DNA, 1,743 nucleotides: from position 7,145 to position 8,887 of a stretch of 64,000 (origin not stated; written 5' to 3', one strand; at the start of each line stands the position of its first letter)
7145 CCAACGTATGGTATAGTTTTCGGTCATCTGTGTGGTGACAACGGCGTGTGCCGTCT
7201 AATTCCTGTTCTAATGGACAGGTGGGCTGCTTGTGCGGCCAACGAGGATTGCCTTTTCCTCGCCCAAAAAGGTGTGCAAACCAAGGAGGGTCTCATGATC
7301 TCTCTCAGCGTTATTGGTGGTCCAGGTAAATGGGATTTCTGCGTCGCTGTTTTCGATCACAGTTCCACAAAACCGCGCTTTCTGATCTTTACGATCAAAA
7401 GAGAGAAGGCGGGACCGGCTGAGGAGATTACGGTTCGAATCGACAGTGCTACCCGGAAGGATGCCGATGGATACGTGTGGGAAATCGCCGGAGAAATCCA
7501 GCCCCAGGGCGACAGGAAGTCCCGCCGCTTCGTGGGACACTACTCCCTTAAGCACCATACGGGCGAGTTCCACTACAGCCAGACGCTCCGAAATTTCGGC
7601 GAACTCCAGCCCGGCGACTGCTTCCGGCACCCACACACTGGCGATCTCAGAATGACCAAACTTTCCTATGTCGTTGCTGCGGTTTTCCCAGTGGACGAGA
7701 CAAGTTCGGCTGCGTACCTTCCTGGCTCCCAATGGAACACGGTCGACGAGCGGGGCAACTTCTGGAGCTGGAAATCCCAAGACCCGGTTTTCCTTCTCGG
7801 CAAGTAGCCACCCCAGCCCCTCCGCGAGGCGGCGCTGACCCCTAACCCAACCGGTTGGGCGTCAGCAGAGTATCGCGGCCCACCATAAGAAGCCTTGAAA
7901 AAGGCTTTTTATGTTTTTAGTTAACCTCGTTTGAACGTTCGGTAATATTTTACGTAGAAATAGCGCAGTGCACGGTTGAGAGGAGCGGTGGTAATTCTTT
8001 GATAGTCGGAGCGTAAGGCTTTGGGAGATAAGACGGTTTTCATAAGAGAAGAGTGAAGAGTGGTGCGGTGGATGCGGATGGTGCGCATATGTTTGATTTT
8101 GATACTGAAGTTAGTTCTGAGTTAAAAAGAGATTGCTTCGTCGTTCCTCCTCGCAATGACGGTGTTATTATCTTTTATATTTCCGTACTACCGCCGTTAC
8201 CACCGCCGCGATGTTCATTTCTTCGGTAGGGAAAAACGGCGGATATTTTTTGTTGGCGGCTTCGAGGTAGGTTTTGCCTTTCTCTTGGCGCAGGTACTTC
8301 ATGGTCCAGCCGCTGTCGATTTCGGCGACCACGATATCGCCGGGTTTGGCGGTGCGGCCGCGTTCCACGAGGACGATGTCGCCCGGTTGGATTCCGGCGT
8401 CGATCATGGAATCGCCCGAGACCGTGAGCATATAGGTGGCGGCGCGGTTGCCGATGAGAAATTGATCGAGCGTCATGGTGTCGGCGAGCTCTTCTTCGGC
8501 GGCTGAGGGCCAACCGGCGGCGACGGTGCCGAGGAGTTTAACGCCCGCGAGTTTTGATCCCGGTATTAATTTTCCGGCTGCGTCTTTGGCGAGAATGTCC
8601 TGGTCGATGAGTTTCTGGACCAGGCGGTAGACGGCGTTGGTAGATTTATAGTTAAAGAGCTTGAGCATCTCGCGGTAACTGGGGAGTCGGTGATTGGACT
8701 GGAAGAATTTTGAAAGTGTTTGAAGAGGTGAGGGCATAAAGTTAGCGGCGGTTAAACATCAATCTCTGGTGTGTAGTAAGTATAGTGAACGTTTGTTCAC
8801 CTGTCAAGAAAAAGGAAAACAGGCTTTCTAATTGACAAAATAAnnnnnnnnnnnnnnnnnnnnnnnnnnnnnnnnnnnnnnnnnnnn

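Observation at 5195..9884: SOS island: dinB, an autoregulated lexA, and two uncharacterised genes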

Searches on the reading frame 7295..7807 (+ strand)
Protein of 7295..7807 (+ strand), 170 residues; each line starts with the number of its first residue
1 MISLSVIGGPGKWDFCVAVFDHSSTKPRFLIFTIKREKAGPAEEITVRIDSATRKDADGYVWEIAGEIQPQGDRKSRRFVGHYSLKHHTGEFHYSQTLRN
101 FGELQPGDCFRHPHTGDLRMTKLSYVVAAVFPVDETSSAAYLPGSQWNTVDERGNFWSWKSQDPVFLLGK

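Call 3: search_protein_families(library=pfam, proteins=[window:7295-7807:+], max_evalue=0.1)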
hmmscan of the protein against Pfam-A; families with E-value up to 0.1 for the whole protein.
window:7295-7807:+ (170 aa): 0 families

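Call 7: search_protein_families(library=phrogs, proteins=[window:7295-7807:+], max_evalue=1)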
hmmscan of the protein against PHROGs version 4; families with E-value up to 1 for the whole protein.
window:7295-7807:+ (170 aa): 1 family
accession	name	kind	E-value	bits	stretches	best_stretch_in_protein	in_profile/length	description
phrog_21951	-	unknown function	0.22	12.8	1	45-79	25-59/61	-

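Call 8: search_protein_families(library=padloc, proteins=[window:7295-7807:+], max_evalue=1)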
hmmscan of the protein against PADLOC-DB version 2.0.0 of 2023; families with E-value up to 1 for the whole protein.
window:7295-7807:+ (170 aa): 0 families

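Call 9: search_protein_families(library=ncbifam, proteins=[window:7295-7807:+], max_evalue=1)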
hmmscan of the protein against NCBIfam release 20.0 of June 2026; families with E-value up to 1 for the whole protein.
window:7295-7807:+ (170 aa): 1 family
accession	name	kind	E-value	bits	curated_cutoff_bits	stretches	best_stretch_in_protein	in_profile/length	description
NF038082.1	phiSA1p31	domain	0.039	14.4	30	0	55-73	12-30/60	phiSA1p31-related protein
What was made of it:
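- On UmuD / ImuA / ImuB / RecA: No matches for u170 or u326 in Pfam, NCBIfam, PHROGs or PADLOC (calls 3, 7, 8, 9).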

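Call 11: find_homologous_proteins(query=window:7295-7807:+)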
Query window:7295-7807:+ (170 aa): 1 proteins with E <= 0.001 among 35 candidates.
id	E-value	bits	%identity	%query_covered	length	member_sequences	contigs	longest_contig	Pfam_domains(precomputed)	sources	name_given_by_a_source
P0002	2.8e-114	397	100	100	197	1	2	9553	-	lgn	-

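Call 13: find_encoding_contigs(protein=P0002, flank=10000, max_places=4)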
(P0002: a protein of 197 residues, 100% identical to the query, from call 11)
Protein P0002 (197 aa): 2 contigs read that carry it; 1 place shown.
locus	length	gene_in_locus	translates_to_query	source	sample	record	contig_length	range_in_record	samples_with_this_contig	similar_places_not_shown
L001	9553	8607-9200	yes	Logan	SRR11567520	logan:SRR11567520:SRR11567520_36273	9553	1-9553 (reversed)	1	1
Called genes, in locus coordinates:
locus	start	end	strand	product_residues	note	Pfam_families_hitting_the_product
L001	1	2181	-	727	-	?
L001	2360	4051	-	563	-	PF00578:AhpC-TSA, PF08534:Redoxin, PF13905:Thioredoxin_8, PF17991:Thioredoxin_10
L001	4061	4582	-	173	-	PF09990:DUF2231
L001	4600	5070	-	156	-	PF08818:DUF1801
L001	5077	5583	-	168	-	PF00085:Thioredoxin, PF13098:Thioredoxin_2 (weak)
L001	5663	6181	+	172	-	-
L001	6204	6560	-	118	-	PF04993:TfoX_N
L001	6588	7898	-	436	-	PF00817:IMS, PF11799:IMS_C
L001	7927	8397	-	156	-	PF03724:META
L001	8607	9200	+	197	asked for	-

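Call 33: predict_structure(protein=window:7295-7807:+)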
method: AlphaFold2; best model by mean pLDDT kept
length: 170 residues; sequences in the alignment: 1
mean_pLDDT: 46.7   pTM: 0.42
mean pLDDT of the five models: 46.7, 46.1, 46.0, 44.8, 36.8
residues with pLDDT >= 90: 0; 70-90: 4; 50-70: 70; < 50: 96
segments of 3 or more residues with pLDDT < 50: 20-31, 91-170
pLDDT, mean of each block of 10 residues (from residue 1): 52 51 43 52 57 67 64 62 58 42 34 27 34 37 40 43 30
secondary structure, 60 per line:
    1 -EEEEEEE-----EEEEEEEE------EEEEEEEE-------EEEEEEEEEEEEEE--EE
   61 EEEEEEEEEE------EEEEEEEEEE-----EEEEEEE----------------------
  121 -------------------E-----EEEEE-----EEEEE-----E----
elements in order: E2-8 E14-21 E28-35 E43-56 E59-70 E77-86 E92-98 E146-150 E156-160

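Call 35: find_related_loci(query=window:7295-7807:+, collection=viral_contigs, flank=5000)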
Query window:7295-7807:+ (170 aa) in viral_contigs; peptide patterns used: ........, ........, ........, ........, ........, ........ (x = any residue, [..] = any of these).
8 stretches matched a pattern, but none encodes a relative of the query by tblastn (E <= 1e-3).

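Call 37: search_dna_similar(query=window:7295-7807:+, collection=phages, mode=protein, max_evalue=1)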
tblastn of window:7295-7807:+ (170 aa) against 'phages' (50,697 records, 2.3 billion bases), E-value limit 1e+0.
No match.

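Call 72: list_cluster_members(proteins=[P0001, window:7295-7807:+, window:8168-8737:-, P0003, P0018])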
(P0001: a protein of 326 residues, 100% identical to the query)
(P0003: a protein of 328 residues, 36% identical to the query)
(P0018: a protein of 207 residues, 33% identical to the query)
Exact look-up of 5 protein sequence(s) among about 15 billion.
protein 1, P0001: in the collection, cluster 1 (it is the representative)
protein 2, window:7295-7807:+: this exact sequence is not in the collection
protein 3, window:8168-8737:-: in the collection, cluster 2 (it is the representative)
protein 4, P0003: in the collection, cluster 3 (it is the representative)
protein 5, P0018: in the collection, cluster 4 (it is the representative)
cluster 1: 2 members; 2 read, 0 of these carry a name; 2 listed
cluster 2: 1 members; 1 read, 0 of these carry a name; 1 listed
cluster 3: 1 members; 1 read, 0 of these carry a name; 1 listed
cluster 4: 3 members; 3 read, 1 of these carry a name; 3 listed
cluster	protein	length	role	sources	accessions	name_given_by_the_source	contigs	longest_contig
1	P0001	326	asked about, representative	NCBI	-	-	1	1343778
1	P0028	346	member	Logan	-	-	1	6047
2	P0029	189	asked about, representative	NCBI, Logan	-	-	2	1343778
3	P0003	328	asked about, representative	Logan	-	-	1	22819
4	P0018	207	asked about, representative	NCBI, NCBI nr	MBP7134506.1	hypothetical protein KBA73_04790 [Patescibacteria group bacterium] | hypothetical protein [Patescibacteria group bacterium]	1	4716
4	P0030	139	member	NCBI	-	-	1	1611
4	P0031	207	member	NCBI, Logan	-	-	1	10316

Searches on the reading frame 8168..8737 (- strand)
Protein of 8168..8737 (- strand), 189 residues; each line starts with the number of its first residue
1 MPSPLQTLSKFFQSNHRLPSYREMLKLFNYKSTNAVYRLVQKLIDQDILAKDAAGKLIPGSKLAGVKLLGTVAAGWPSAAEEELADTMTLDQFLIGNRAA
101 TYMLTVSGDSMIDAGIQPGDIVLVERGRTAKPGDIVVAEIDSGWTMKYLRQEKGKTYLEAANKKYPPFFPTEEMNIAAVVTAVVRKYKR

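Call 3: search_protein_families(library=pfam, proteins=[window:8168-8737:-], max_evalue=0.1)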
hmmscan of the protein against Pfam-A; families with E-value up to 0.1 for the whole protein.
window:8168-8737:- (189 aa): 1 family
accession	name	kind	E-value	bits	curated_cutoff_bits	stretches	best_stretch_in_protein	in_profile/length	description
PF00717.28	Peptidase_S24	-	3e-26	91.8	23.3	1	68-180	2-115/116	Peptidase S24-like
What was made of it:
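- Checked: lexA, 8168-8737 (-): Peptidase_S24 3e-26 (call 3).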

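Call 7: search_protein_families(library=phrogs, proteins=[window:8168-8737:-], max_evalue=1)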
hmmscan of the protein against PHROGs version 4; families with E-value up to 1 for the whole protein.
window:8168-8737:- (189 aa): 7 families
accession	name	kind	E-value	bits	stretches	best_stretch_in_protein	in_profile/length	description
phrog_811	-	DNA, RNA and nucleotide metabolism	7.9e-30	104.2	1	69-187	16-135/140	UmuD-like protein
phrog_4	-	transcription regulation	8.6e-19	68.8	1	62-188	210-340/400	transcriptional repressor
phrog_8558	-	unknown function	3.3e-12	47.7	1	98-184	17-108/114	-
phrog_6201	-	transcription regulation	4.6e-09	37.2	1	98-184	25-112/121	CI-like repressor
phrog_10470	-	DNA, RNA and nucleotide metabolism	8e-08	33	1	111-185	1-76/79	UmuD-like protein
phrog_3502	-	unknown function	6e-05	24.1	1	5-55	57-107/131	-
phrog_8247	-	unknown function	0.2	12.5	0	87-129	28-63/117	-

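Call 8: search_protein_families(library=padloc, proteins=[window:8168-8737:-], max_evalue=1)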
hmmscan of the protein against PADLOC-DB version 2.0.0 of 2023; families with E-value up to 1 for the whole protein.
window:8168-8737:- (189 aa): 0 families

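Call 9: search_protein_families(library=ncbifam, proteins=[window:8168-8737:-], max_evalue=1)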
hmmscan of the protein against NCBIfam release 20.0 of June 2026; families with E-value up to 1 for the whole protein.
window:8168-8737:- (189 aa): 3 families
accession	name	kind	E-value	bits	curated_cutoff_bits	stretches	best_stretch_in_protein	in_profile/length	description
NF007621.2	PRK10276.1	subfamily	2.4e-30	104.9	110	1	73-184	1-114/115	translesion error-prone DNA polymerase V autoproteolytic subunit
TIGR00498.1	lexA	equivalog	5e-30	104.6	110.95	1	5-187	12-202/203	transcriptional repressor LexA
NF051876.1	transXXX_HumD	equivalog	1.6e-09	37.8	120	1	75-165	2-90/129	HumD family translesion DNA polymerase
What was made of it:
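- NCBIfam UmuD subfamily and PHROG UmuD-like or repressor models also match the S24 domain (calls 7, 9).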

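Call 14: find_related_loci(query=window:8168-8737:-, collection=genome_contigs, flank=6000)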
Query window:8168-8737:- (189 aa) in genome_contigs; peptide patterns used: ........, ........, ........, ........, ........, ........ (x = any residue, [..] = any of these).
339 stretches matched a pattern; 110 encode a relative of the query (tblastn E <= 1e-3); the best 80 are kept; 80 distinct loci.
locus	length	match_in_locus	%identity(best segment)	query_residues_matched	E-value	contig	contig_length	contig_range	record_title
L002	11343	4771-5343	67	1-189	3e-84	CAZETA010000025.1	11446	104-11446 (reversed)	MAG TPA_asm: uncultured Gammaproteobacteria bacterium isolate SRP298887_co1_128 genome assembly, contig: NODE_6157_lengt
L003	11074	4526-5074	58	5-187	2e-72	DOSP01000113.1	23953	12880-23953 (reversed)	MAG TPA_asm: Candidatus Kerfeldbacteria bacterium isolate UBA9570 contig_2266, whole genome shotgun sequence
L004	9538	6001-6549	60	5-187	2e-71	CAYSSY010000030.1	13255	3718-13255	MAG TPA_asm: uncultured Gammaproteobacteria bacterium isolate binchicken_co66_283 genome assembly, contig: NODE_7166_len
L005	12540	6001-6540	59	8-187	3e-71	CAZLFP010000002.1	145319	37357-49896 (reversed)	MAG TPA_asm: uncultured Gammaproteobacteria bacterium isolate SRP141376_co3_30 genome assembly, contig: NODE_139_length_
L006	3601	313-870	61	2-187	4e-71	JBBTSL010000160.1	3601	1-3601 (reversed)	MAG: Patescibacteria group bacterium isolate H41-bin286_1 H41_bin286_1_000000000160, whole genome shotgun sequence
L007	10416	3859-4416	59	2-187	2e-70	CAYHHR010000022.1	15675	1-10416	MAG TPA_asm: uncultured Gammaproteobacteria bacterium isolate ERP119705_co13_685 genome assembly, contig: NODE_4699_leng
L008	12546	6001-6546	57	6-187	3e-70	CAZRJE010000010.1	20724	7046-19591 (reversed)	MAG TPA_asm: uncultured Candidatus Saccharibacteria bacterium isolate SRP135725_co1_380 genome assembly, contig: NODE_32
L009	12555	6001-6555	54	3-187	8e-70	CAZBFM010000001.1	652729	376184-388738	MAG TPA_asm: uncultured Candidatus Saccharibacteria bacterium isolate SRP170004_co1_40 genome assembly, contig: NODE_7_l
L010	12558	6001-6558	58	2-187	2e-69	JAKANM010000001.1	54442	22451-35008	MAG: bacterium isolate WY5.bin71 NODE_844_length_54442_cov_2.123391, whole genome shotgun sequence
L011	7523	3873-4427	57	3-187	2e-69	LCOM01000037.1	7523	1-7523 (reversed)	MAG: Parcubacteria group bacterium GW2011_GWA2_47_7 UY04_C0037, whole genome shotgun sequence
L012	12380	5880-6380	64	21-187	1e-69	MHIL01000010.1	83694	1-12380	MAG: Candidatus Buchananbacteria bacterium RIFCSPHIGHO2_02_FULL_56_16 rifcsphigho2_02_scaffold_1779, whole genome shotgu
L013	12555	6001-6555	54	3-187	4e-69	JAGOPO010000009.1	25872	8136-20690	MAG: Candidatus Paceibacterota bacterium isolate Gw_Eff_bin_126 Gw_Eff_3659_length_25872_cov_7.117382, whole genome shot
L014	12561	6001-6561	59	1-187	1e-68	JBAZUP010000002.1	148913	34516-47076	MAG: Patescibacteria group bacterium isolate SO_2017_GW1_231 NODE_822_length_148913_cov_3.456797_OW334_2017, whole genom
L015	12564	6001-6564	56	2-189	6e-69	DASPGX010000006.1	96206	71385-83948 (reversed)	MAG TPA_asm: Candidatus Paceibacterota bacterium isolate SMAG_U16462 k141_837981, whole genome shotgun sequence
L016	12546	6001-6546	58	6-187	2e-68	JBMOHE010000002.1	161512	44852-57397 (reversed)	MAG: Patescibacteria group bacterium isolate Deming_bin.335 contig58, whole genome shotgun sequence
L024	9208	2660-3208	56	8-187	2e-66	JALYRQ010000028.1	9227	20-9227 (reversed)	MAG: bacterium isolate MDV bin93 SD1455_NODE_1316_length_9227_cov_1.126813, whole genome shotgun sequence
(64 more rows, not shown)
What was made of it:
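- On LexA repressor (TIGR00498): The 80 homologues share the N-terminus (call 14).
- Closest known: Patescibacteria SOS network. Same: The LexA is of the same clade (50-67% identity to LexA of Patescibacteria MAGs, call 14).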

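Call 67: search_protein_families(library=pfam, alignment_id=A3, max_evalue=0.001)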
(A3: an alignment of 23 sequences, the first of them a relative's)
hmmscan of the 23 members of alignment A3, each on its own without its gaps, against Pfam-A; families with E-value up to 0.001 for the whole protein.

A. member 1, L003:4009-4386:- (125 aa): 0 families

B. families by the number of members that match (of 23 scanned): 24 families
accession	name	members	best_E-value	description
PF03808.19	Glyco_tran_WecG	3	1e-44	Glycosyl transferase WecG/TagA/CpsF family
PF01180.27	DHO_dh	2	1.4e-66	Dihydroorotate dehydrogenase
PF04326.19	SLFN_AlbA_2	2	2.3e-15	Schlafen, AlbA_2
PF03703.20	bPH_2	2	3.2e-14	Bacterial PH domain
PF08367.16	M16C_assoc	1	2.2e-66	Peptidase M16C associated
PF02586.19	SRAP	1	3.9e-66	SOS response associated peptidase (SRAP)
PF09239.17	Topo-VIb_trans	1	8.3e-59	Topoisomerase VI B subunit, transducer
PF22516.1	PreP_C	1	1.4e-48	PreP C-terminal domain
PF05198.21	IF3_N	1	1.8e-32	Translation initiation factor IF-3, N-terminal domain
PF00534.26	Glycos_transf_1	1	4.9e-27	Glycosyl transferases group 1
PF13692.12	Glyco_trans_1_4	1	2.1e-24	Glycosyl transferases group 1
PF05193.26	Peptidase_M16_C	1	1.3e-23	Peptidase M16 inactive domain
PF00565.23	SNase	1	8.3e-23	Staphylococcal nuclease homologue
PF06736.16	TMEM175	1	1.3e-22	Endosomal/lysosomal potassium channel TMEM175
PF07690.21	MFS_1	1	8.1e-16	Major Facilitator Superfamily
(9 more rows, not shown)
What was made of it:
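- The genes divergent from lexA in relatives are unrelated to one another (call 67).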

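Call 100: search_protein_families(library=pfam, proteins=[L024:6671-7129:-], max_evalue=0.01)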
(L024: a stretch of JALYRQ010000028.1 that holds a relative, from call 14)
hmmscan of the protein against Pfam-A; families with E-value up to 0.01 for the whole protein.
L024:6671-7129:- (152 aa): 3 families
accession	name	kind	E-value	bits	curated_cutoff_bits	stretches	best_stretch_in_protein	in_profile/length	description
PF12773.13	DZR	-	0.0011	19.5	27.3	1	128-146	27-45/45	Double zinc ribbon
PF09297.16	Zn_ribbon_NUD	-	0.0028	17.8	24.8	1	138-148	2-12/32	NADH pyrophosphatase zinc ribbon domain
PF18912.6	DZR_2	-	0.0045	17.2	27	1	124-150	20-47/56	Double zinc ribbon domain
